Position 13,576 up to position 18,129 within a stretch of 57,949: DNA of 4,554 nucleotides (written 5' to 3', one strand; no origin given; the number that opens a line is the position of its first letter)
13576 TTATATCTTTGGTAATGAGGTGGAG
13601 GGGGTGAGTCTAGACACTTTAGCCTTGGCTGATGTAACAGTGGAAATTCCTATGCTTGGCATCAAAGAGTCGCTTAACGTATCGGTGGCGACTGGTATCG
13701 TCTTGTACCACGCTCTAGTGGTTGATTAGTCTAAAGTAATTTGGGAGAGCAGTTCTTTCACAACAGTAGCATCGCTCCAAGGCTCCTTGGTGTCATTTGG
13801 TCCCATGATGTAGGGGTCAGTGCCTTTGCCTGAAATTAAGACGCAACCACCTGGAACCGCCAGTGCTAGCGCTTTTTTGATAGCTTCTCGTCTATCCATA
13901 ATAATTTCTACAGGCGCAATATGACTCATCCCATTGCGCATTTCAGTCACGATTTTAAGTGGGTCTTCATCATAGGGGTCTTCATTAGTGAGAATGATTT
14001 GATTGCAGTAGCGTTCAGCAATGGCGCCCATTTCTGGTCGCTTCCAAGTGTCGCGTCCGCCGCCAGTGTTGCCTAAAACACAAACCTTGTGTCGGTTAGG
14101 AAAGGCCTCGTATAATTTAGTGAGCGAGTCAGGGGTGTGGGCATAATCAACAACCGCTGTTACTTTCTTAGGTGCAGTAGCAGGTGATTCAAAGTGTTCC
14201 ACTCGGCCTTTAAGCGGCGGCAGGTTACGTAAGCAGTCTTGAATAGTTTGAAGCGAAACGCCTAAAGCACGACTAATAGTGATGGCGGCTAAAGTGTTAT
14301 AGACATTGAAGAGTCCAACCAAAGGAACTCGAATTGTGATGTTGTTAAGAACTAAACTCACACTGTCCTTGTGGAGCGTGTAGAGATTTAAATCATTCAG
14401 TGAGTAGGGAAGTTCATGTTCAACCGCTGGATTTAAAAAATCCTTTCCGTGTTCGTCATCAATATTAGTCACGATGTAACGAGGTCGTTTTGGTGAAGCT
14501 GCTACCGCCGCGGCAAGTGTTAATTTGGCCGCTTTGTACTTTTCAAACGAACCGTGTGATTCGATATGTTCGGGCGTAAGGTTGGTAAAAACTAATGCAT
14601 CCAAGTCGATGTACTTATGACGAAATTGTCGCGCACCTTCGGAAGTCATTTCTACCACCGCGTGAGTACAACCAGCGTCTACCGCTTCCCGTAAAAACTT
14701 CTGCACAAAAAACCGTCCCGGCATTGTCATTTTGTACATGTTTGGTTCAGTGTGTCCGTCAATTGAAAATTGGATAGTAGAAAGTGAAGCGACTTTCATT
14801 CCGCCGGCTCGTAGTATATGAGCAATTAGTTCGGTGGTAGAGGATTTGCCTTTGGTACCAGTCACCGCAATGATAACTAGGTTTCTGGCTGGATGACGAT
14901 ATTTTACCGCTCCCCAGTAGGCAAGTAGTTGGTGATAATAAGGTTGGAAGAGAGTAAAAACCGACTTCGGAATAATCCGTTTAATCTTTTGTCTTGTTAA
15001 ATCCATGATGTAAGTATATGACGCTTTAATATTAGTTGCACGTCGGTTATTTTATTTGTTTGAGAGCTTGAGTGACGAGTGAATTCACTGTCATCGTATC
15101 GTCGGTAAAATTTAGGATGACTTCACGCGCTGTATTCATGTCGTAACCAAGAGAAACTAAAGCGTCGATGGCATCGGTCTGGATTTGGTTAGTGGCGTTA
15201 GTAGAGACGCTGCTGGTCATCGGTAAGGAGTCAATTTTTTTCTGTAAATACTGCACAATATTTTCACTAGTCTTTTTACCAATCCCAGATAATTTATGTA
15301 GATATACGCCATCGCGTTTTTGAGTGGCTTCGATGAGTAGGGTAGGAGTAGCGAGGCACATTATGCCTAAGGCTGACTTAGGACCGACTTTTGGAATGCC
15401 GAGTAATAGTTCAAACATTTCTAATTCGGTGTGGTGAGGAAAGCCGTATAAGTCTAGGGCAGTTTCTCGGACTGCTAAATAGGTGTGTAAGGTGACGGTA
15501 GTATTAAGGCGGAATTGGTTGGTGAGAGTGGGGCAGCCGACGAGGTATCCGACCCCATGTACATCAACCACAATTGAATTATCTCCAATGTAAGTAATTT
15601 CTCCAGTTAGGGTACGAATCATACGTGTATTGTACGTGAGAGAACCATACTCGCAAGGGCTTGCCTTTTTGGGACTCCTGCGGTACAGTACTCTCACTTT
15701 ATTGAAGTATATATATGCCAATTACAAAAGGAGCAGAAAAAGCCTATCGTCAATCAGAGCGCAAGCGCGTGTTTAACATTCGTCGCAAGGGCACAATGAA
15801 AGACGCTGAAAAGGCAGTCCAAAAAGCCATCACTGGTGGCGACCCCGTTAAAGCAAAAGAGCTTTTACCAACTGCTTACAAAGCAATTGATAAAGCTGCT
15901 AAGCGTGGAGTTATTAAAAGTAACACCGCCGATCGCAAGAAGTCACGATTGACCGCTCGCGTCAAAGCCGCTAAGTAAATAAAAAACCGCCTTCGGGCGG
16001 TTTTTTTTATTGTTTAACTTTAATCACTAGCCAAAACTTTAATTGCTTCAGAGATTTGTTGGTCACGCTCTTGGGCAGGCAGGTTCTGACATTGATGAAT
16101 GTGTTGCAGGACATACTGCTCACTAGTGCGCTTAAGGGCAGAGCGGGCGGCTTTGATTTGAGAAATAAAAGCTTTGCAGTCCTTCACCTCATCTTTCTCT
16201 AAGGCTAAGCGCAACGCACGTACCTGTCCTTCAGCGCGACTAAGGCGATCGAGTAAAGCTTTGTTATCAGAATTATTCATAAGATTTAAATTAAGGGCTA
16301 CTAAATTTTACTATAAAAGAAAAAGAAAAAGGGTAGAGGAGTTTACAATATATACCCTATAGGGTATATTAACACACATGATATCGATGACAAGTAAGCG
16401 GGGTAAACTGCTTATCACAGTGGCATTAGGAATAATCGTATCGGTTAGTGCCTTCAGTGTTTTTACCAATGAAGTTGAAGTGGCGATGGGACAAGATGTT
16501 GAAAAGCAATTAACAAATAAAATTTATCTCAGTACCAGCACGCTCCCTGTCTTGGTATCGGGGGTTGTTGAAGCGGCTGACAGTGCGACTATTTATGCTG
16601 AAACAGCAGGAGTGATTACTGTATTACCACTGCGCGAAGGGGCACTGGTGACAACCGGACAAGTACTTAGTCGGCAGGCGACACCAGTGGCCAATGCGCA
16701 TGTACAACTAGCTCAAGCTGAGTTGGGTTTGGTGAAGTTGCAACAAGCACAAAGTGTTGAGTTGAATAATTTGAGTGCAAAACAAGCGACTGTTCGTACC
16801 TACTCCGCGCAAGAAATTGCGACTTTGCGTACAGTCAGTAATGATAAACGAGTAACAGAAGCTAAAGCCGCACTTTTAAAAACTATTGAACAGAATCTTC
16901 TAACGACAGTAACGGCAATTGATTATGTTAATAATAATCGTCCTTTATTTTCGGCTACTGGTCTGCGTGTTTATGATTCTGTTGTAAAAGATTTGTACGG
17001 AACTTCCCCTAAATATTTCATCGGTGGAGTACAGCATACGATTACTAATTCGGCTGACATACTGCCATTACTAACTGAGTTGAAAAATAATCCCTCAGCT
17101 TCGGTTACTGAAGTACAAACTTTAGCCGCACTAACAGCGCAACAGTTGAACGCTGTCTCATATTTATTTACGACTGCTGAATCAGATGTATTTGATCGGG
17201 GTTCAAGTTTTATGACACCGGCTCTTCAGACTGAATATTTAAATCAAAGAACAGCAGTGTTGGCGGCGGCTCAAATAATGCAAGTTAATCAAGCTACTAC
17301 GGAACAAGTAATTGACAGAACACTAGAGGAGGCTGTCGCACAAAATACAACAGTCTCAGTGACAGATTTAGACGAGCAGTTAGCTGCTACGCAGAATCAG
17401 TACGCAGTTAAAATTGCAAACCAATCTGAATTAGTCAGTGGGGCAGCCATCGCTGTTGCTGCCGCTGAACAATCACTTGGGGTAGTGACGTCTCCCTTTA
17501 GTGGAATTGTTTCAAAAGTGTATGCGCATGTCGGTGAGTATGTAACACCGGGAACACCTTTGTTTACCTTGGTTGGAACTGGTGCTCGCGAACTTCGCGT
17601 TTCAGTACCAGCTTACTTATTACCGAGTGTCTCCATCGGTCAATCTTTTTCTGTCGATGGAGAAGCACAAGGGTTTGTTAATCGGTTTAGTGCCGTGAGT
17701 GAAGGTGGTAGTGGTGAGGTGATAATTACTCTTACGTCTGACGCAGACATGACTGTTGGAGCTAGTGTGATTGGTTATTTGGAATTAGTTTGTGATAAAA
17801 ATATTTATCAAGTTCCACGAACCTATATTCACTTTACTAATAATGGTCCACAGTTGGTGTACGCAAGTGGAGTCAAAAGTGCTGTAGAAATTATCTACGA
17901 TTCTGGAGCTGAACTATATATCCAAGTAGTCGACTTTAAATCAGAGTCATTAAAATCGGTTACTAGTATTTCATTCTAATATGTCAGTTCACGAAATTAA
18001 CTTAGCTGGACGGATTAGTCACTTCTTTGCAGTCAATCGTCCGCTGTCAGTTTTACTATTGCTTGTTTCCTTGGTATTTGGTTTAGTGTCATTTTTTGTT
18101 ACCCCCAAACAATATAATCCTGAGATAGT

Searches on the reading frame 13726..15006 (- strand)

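Call 58: search_protein_families(library=pfam, proteins=[window:13726-15006:-], max_evalue=0.001)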
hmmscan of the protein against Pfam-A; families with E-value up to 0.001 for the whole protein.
window:13726-15006:- (426 aa): 2 families
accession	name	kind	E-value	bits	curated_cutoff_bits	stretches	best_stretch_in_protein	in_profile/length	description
PF08245.18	Mur_ligase_M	-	1.1e-35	123.8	24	1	48-243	1-198/200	Mur ligase middle domain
PF02875.26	Mur_ligase_C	-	3.4e-22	80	28.4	1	275-395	9-127/127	Mur ligase, glutamate ligase domain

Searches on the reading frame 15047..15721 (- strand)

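Call 58: search_protein_families(library=pfam, proteins=[window:15047-15721:-], max_evalue=0.001)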
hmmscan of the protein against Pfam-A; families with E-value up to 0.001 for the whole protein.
window:15047-15721:- (224 aa): 3 families
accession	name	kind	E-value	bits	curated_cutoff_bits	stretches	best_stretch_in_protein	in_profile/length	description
PF01330.27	RuvA_N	-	5e-18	65.4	23.6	1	34-93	1-61/61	RuvA N terminal domain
PF14520.12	HHH_5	-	3.2e-08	34.4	27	1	103-161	1-57/57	Helix-hairpin-helix domain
PF07499.19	RuvA_C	-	7.5e-05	23.6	24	1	181-223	3-46/47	RuvA, C-terminal domain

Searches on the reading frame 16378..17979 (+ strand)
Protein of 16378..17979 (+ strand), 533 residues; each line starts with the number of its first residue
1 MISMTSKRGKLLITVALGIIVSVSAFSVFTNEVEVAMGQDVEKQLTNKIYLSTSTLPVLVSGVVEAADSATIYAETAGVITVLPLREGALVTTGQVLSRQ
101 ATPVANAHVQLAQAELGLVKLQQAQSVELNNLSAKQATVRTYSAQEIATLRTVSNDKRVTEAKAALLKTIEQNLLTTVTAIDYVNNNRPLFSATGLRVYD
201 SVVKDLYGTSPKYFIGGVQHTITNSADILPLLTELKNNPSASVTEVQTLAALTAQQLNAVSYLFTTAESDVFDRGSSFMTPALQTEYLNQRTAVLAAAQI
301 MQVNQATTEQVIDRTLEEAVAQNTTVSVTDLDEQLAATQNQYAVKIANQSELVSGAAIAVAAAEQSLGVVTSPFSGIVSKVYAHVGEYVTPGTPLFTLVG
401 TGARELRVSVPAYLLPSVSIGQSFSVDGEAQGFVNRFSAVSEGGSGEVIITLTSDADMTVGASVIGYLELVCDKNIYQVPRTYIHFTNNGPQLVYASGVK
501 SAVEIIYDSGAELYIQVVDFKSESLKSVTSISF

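Call 58: search_protein_families(library=pfam, proteins=[window:16378-17979:+], max_evalue=0.001)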
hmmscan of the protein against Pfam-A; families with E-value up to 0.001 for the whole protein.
window:16378-17979:+ (533 aa): 4 families
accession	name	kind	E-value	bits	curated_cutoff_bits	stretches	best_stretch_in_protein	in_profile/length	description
PF13437.12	HlyD_3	-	1.4e-11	45.5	22.2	1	369-432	1-71/106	HlyD family secretion protein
PF16576.10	HlyD_D23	-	5.6e-09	36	30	1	367-427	108-168/214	Barrel-sandwich domain of CusB or HlyD membrane-fusion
PF13533.13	Biotin_lipoyl_2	-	3.7e-07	30.2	29.8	0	370-398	3-31/32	Biotin-lipoyl like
PF00364.28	Biotin_lipoyl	-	6.8e-05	23.1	22.1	0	369-398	44-73/73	Biotin-requiring enzyme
